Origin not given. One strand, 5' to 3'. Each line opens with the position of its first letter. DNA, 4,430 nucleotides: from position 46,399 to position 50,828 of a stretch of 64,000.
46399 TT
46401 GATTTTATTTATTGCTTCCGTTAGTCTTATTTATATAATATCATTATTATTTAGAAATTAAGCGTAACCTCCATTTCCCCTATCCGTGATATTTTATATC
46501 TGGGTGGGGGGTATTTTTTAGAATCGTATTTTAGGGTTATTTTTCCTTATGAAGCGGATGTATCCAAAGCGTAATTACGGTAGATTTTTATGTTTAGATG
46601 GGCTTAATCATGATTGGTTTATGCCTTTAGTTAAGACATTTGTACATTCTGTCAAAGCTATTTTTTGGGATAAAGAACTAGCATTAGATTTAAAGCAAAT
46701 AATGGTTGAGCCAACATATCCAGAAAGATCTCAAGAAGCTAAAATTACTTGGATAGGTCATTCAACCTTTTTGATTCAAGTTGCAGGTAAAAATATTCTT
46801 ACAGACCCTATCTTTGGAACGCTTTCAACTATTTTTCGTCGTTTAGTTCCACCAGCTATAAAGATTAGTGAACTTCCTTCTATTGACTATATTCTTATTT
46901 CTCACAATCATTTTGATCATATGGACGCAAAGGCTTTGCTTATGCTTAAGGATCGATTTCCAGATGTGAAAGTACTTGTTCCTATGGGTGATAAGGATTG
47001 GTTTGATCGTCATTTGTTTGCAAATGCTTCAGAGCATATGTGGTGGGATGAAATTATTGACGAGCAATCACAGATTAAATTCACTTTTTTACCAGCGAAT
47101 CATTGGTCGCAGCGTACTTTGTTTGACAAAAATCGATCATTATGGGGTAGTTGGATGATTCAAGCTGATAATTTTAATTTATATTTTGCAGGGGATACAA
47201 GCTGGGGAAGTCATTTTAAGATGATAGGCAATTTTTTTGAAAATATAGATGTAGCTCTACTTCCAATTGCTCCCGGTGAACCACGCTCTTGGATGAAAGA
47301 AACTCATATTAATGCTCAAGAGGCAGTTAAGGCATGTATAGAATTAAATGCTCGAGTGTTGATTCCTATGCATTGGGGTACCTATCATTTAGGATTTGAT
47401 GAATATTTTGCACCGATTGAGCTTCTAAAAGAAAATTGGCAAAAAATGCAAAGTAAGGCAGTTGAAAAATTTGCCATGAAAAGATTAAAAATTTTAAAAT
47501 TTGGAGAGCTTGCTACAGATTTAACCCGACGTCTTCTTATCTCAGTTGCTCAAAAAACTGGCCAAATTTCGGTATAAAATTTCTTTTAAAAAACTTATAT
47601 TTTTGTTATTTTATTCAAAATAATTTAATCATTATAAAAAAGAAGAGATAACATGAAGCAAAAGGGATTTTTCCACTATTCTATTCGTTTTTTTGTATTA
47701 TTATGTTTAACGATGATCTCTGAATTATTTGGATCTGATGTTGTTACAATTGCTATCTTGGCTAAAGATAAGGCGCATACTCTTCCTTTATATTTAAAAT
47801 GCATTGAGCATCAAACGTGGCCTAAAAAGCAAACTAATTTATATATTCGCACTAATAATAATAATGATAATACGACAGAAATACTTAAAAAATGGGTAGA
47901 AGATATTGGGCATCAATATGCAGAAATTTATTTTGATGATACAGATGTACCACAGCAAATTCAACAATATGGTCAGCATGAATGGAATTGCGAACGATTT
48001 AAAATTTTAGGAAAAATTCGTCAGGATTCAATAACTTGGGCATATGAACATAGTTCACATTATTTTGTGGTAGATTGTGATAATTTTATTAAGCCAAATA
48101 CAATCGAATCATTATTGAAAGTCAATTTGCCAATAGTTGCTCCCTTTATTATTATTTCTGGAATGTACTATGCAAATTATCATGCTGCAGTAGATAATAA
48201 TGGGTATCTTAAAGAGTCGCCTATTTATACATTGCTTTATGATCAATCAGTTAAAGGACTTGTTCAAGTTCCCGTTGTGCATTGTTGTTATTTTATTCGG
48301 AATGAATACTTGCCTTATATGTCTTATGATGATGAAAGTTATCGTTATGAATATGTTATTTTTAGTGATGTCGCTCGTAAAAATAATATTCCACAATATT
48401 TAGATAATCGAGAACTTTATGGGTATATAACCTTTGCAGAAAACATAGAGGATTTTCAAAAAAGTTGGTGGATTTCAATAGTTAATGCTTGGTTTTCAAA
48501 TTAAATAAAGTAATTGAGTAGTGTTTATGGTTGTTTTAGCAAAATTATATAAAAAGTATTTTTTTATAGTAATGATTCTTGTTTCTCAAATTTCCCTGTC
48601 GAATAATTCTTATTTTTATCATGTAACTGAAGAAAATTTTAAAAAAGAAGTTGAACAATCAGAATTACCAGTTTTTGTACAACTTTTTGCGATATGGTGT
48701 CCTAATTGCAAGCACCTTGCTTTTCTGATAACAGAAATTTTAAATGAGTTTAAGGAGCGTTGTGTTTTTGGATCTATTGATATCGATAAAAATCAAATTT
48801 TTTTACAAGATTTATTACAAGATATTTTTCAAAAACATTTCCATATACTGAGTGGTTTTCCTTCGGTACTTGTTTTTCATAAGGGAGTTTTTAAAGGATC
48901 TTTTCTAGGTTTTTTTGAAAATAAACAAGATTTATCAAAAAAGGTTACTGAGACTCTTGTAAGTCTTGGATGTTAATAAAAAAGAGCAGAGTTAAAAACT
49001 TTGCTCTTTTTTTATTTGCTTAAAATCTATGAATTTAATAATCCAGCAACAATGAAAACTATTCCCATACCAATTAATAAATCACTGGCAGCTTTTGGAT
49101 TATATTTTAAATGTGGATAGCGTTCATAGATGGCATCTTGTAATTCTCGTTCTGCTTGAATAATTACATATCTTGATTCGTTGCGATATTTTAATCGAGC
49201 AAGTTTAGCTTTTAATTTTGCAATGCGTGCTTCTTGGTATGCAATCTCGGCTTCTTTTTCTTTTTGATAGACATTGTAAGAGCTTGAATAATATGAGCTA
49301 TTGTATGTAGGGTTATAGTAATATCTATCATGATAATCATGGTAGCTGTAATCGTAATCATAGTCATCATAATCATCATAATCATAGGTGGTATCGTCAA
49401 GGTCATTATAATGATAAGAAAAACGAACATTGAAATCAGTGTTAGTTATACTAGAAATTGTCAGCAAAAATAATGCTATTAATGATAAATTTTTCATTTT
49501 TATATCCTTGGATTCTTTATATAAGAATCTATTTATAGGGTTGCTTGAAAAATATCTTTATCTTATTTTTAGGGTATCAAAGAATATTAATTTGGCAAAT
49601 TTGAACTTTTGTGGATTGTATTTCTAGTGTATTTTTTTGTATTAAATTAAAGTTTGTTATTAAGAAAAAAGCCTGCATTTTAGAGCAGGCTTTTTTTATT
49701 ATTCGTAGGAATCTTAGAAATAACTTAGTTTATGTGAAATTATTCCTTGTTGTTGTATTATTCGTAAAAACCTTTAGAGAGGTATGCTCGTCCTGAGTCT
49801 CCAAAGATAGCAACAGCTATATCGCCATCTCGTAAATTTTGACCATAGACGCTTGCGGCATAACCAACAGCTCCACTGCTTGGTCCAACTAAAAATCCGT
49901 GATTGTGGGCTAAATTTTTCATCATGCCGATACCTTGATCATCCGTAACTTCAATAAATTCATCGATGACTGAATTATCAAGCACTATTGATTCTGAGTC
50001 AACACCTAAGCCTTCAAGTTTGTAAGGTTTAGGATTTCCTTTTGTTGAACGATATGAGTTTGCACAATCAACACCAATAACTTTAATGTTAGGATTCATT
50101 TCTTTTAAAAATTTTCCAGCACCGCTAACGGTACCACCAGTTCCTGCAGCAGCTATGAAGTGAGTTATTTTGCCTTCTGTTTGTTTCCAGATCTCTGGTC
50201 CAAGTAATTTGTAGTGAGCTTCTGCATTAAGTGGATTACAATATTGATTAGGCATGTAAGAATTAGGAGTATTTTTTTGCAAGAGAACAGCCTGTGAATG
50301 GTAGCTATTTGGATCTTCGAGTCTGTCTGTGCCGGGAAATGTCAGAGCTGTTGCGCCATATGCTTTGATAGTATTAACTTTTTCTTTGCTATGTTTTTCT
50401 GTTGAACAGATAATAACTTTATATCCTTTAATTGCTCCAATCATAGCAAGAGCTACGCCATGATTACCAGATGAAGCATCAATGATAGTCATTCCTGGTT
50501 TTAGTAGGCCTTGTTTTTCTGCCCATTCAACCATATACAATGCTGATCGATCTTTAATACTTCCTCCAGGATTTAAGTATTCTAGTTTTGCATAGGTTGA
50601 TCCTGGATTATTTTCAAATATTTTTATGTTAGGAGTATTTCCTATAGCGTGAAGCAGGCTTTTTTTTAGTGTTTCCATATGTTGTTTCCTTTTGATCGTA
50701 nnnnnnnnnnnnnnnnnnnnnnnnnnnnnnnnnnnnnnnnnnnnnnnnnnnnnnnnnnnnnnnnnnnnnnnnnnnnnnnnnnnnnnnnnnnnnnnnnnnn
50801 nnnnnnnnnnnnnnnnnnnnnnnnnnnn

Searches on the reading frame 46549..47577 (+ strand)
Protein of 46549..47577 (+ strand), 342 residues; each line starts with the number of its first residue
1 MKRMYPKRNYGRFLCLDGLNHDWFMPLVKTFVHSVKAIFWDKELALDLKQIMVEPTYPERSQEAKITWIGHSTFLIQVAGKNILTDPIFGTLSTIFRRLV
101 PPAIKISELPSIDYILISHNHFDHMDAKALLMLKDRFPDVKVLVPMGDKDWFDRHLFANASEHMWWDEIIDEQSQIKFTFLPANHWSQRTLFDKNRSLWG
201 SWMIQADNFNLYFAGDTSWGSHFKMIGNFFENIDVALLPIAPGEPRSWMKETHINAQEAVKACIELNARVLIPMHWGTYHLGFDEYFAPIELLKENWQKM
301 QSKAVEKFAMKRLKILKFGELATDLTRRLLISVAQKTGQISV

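Call 71: search_protein_families(library=pfam, proteins=[window:46549-47577:+], max_evalue=0.001)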
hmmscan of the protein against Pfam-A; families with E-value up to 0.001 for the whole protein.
window:46549-47577:+ (342 aa): 3 families
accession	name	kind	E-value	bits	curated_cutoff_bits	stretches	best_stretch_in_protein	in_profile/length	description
PF12706.13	Lactamase_B_2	-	3.1e-34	118.8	27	1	82-276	2-200/200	Beta-lactamase superfamily domain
PF13483.12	Lactamase_B_3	-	3.3e-22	79.6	24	1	65-275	1-160/160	Beta-lactamase superfamily domain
PF00753.33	Lactamase_B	-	2.9e-08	34.3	22.7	1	67-163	2-93/196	Metallo-beta-lactamase superfamily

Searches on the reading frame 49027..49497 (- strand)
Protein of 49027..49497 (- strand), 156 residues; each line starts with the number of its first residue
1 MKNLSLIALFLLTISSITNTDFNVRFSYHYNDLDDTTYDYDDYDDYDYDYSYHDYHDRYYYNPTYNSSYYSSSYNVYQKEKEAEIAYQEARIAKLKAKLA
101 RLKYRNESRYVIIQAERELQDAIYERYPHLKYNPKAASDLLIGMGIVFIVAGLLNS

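Call 12: search_protein_families(library=pfam, proteins=[window:49027-49497:-], max_evalue=0.01)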
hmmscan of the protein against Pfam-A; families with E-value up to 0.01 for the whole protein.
window:49027-49497:- (156 aa): 0 families

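Call 39: list_cluster_members(proteins=[P0046, window:49027-49497:-, window:30349-31713:-, window:51652-52425:-])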
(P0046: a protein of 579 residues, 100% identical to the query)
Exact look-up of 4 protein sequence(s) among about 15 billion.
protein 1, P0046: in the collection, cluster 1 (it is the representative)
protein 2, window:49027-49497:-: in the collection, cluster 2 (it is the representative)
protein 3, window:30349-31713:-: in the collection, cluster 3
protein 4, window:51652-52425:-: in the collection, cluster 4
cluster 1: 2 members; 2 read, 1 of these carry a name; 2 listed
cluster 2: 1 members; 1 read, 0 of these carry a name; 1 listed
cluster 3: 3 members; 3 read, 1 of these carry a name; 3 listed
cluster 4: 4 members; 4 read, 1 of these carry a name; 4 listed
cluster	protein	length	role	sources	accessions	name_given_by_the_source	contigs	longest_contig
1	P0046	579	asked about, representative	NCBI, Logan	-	-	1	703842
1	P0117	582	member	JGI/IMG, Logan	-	hypothetical protein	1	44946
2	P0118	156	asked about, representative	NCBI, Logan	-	-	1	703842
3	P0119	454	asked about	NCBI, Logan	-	-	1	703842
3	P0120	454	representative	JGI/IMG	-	hypothetical protein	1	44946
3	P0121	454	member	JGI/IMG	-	-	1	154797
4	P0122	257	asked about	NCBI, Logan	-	-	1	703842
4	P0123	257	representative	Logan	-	-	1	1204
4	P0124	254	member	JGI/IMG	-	F-type H+-transporting ATPase subunit a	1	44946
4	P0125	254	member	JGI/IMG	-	-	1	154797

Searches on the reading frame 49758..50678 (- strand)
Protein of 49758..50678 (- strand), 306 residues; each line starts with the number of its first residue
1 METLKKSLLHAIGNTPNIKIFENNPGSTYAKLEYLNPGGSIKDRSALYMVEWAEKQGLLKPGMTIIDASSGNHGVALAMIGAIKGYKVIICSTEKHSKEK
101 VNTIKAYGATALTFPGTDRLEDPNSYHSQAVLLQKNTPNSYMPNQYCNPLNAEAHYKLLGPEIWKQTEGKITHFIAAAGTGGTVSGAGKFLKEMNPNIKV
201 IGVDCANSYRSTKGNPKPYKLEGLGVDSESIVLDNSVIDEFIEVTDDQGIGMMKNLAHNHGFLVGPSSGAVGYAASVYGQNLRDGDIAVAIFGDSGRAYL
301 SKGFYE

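Call 71: search_protein_families(library=pfam, proteins=[window:49758-50678:-], max_evalue=0.001)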
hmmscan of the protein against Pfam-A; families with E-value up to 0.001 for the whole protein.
window:49758-50678:- (306 aa): 1 family
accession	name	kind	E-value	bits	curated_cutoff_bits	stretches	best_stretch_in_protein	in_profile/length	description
PF00291.31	PALP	-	3.5e-68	230.5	35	1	10-292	3-293/295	Pyridoxal-phosphate dependent enzyme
